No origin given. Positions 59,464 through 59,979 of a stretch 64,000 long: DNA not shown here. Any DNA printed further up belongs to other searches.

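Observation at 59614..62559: Four-gene, fully overlap-coupled operon: M42 peptidase, AtzG-like 71-aa protein, amidase, second 71-aa protein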

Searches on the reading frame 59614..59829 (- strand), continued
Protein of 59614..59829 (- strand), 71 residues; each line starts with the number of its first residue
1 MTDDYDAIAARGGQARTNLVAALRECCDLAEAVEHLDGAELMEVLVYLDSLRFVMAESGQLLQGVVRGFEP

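Call 61: find_encoding_contigs(protein=P0224, flank=4000, max_places=3)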
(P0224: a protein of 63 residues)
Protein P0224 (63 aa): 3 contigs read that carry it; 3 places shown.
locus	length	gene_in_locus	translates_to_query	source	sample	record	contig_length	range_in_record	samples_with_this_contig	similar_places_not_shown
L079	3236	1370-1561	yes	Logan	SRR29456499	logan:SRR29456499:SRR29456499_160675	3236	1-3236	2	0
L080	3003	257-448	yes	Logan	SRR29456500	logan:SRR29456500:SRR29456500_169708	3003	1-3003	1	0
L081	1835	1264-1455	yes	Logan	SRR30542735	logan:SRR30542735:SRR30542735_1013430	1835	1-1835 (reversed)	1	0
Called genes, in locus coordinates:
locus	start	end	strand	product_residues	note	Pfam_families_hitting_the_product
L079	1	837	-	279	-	?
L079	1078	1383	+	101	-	-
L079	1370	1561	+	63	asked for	-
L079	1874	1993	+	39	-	-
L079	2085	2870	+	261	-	PF00142:Fer4_NifH, PF01656:CbiA, PF02374:ArsA_ATPase (weak), PF06564:CBP_BcsQ (weak), PF09140:MipZ (weak), PF10609:ParA, PF13614:AAA_31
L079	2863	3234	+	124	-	?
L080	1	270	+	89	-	?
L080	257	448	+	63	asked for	-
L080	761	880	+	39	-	-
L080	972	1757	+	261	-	PF00142:Fer4_NifH, PF01656:CbiA, PF02374:ArsA_ATPase (weak), PF06564:CBP_BcsQ (weak), PF09140:MipZ (weak), PF10609:ParA, PF13614:AAA_31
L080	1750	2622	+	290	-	PF02195:ParB_N, PF17762:HTH_ParB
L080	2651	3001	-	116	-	?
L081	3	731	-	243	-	?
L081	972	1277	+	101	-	-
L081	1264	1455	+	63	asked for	-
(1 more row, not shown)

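Call 70: search_solved_structures(query=A1, max_evalue=10, show_alignments=2)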
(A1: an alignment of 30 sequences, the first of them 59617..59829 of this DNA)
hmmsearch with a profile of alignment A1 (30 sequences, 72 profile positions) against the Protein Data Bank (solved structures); distinct sequences matched with E-value up to 10: 1.
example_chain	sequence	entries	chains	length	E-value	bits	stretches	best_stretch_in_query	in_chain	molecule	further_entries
4wwm_A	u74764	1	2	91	0.4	14.1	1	38-66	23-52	Uncharacterized protein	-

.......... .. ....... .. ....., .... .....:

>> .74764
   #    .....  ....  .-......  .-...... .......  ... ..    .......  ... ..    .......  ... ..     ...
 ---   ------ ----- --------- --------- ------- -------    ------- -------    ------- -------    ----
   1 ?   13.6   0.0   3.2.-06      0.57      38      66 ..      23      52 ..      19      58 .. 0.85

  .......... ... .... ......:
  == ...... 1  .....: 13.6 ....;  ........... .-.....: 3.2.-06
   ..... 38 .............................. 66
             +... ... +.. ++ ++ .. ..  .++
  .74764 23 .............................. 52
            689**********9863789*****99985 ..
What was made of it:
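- Tried and rejected: One insignificant hit at E=0.4 (call 70).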

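Call 86: search_protein_families(library=pfam, proteins=[L051:6189-7724:-, L055:6272-7756:-, L066:6304-7800:-, L035:2922-4307:+, L073:1214-1651:+, L073:1-1212:+], max_evalue=0.001)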
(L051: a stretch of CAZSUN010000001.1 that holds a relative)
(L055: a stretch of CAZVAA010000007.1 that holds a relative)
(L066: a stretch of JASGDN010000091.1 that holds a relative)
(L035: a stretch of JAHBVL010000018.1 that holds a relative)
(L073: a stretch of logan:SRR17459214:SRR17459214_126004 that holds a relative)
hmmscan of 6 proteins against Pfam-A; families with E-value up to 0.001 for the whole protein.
L051:6189-7724:- (511 aa): 2 families
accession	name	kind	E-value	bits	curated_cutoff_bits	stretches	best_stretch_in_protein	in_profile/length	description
PF07364.17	DUF1485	-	4e-93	312.3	22.8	1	25-306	1-289/290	Metallopeptidase family M81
PF07171.17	MlrC_C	-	2.8e-42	145.4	27.2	1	316-485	1-178/178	MlrC C-terminus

L055:6272-7756:- (494 aa): 2 families
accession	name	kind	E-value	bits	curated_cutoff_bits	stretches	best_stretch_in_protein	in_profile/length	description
PF07364.17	DUF1485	-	7.7e-95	317.9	22.8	1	8-289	1-289/290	Metallopeptidase family M81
PF07171.17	MlrC_C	-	7.9e-42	143.9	27.2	1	299-468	1-178/178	MlrC C-terminus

L066:6304-7800:- (498 aa): 2 families
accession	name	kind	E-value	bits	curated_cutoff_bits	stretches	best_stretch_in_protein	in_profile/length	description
PF07364.17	DUF1485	-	1.2e-94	317.3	22.8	1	10-291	1-289/290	Metallopeptidase family M81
PF07171.17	MlrC_C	-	5.5e-43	147.7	27.2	1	301-470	1-178/178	MlrC C-terminus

L035:2922-4307:+ (461 aa): 1 family
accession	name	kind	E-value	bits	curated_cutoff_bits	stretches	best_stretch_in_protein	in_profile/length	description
PF01425.27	Amidase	-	2.9e-100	336.8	27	1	31-441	1-445/445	Amidase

L073:1214-1651:+ (145 aa): 0 families

L073:1-1212:+ (403 aa): 4 families
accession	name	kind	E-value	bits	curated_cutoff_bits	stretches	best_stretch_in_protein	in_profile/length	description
PF07992.20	Pyr_redox_2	-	5.9e-33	115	26.1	1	2-282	39-291/291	Pyridine nucleotide-disulphide oxidoreductase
PF00070.33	Pyr_redox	-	1.2e-07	32.6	22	1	119-202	2-70/82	Pyridine nucleotide-disulphide oxidoreductase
PF22366.1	NDH2_C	-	3.3e-07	30.8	27.7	1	306-361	2-58/62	NDH2 C-terminal domain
PF01266.30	DAO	-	4.9e-07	30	27.9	1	171-234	148-217/353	FAD dependent oxidoreductase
